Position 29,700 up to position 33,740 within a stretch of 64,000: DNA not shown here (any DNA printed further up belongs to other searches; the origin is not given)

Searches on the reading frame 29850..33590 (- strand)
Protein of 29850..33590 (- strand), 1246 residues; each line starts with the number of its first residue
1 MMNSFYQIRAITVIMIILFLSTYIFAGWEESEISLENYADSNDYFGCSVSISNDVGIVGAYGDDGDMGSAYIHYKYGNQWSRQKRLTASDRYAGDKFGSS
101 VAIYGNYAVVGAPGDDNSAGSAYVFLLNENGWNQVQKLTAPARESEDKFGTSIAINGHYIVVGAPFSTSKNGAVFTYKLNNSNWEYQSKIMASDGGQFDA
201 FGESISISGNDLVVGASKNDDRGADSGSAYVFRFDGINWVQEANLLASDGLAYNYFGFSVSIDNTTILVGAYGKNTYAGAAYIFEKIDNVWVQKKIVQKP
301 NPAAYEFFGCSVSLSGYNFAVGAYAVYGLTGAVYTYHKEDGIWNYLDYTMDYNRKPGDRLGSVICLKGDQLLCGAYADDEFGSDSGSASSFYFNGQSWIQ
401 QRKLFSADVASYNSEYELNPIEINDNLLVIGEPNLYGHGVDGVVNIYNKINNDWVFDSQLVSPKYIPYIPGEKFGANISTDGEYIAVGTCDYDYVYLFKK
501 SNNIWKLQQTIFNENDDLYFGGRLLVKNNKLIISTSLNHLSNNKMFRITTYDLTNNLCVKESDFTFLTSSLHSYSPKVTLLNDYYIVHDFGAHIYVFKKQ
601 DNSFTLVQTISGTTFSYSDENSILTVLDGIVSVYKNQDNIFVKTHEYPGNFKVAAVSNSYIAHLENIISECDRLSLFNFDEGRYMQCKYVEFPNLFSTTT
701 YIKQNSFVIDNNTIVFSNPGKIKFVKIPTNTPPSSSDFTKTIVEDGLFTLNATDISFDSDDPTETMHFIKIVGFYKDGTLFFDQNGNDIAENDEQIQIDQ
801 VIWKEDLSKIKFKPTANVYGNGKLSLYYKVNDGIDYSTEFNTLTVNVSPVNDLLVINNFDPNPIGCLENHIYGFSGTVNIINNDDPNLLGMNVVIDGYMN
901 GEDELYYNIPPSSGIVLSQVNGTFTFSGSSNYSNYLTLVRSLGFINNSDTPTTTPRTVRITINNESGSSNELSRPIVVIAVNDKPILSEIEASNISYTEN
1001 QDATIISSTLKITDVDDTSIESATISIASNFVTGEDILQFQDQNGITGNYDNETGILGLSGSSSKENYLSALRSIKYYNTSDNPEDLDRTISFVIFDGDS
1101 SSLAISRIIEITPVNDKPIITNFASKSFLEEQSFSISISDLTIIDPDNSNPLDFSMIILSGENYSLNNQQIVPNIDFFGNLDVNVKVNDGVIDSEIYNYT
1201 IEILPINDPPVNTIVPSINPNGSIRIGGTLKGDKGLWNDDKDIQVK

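Call 16: search_protein_families(library=ncbifam, proteins=[window:29850-33590:-], max_evalue=1e-8)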
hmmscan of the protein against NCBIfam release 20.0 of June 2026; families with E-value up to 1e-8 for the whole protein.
window:29850-33590:- (1246 aa): 1 family
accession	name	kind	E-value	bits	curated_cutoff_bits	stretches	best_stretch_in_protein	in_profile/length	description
NF012211.1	tand_rpt_95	domain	3e-11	43.1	90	0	804-856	45-93/98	tandem-95 repeat protein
